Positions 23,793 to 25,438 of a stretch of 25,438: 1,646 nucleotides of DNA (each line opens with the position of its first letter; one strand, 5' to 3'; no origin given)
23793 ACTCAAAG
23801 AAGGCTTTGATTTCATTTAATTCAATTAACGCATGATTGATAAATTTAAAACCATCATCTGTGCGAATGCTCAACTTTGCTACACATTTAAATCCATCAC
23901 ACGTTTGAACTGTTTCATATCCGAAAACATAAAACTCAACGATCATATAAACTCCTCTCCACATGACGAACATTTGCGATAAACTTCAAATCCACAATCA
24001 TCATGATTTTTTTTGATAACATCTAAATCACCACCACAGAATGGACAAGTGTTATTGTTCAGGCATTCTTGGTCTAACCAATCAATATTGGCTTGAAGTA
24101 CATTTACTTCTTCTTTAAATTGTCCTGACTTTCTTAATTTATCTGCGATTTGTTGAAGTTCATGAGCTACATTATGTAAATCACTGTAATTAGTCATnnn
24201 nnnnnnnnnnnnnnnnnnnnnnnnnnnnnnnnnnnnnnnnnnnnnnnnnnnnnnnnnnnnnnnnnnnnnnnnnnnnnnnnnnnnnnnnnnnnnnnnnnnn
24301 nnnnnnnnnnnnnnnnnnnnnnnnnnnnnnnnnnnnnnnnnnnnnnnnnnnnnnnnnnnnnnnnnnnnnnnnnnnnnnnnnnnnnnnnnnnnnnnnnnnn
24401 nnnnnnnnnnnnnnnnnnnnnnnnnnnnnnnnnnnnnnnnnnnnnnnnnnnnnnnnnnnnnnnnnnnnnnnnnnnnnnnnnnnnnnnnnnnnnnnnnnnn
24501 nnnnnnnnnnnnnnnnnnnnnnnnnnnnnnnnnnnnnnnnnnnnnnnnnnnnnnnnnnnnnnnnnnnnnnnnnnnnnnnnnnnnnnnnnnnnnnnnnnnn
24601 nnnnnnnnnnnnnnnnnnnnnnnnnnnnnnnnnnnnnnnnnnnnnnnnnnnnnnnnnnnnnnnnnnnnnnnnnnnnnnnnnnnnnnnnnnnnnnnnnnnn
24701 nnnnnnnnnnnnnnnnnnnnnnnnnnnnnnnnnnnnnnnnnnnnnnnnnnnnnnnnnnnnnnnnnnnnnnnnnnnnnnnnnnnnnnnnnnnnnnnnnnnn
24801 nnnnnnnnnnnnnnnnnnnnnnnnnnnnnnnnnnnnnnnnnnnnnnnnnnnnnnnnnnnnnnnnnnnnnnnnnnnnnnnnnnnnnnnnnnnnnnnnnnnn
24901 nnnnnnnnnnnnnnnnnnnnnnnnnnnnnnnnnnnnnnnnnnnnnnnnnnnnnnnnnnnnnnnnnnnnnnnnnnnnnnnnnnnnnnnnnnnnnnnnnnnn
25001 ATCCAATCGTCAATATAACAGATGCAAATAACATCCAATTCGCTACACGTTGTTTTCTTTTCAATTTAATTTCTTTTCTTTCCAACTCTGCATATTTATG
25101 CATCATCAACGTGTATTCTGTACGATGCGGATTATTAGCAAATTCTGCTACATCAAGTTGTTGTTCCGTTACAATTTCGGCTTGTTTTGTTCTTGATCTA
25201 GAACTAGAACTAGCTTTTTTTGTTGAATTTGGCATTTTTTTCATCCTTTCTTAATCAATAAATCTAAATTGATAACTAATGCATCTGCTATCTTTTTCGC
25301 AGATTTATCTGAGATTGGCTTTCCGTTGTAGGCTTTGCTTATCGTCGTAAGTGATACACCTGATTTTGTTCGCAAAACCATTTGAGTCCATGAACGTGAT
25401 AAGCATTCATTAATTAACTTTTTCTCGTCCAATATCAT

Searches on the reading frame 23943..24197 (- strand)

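Call 13: search_protein_families(library=phrogs, proteins=[window:23943-24197:-], max_evalue=0.01)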
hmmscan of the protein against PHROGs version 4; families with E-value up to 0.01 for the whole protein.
window:23943-24197:- (84 aa): 2 families
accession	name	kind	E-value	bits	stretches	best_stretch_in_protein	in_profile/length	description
phrog_6504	-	unknown function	0.00091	20.4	1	43-84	2-45/61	-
phrog_10675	-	unknown function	0.0014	19.8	1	47-83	4-41/98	-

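Call 14: search_protein_families(library=pfam, proteins=[window:23943-24197:-], max_evalue=0.01)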
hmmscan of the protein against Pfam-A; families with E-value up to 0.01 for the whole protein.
window:23943-24197:- (84 aa): 0 families

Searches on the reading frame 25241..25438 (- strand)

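Call 13: search_protein_families(library=phrogs, proteins=[window:25241-25438:-], max_evalue=0.01)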
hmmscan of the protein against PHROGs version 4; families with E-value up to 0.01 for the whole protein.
window:25241-25438:- (65 aa): 5 families
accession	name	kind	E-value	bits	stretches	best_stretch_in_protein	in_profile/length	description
phrog_8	-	transcription regulation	9.5e-06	26.3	1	7-59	79-133/346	transcriptional regulator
phrog_3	-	transcription regulation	0.00011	23.1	1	5-61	90-145/430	transcriptional repressor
phrog_4779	-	transcription regulation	0.00023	22.6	1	12-59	11-57/98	transcriptional regulator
phrog_5823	-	transcription regulation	0.0016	18.7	1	15-61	18-66/404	transcriptional regulator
phrog_7241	-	transcription regulation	0.0026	18.8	1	13-62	71-121/122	transcriptional regulator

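Call 14: search_protein_families(library=pfam, proteins=[window:25241-25438:-], max_evalue=0.01)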
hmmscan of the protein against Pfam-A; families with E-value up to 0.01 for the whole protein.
window:25241-25438:- (65 aa): 2 families
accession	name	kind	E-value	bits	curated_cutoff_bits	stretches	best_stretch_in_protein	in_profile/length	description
PF01381.28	HTH_3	-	0.00039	20.8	23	1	16-60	9-54/55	Helix-turn-helix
PF13443.12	HTH_26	-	0.001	19.7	22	1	10-58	4-54/63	Cro/C1-type HTH DNA-binding domain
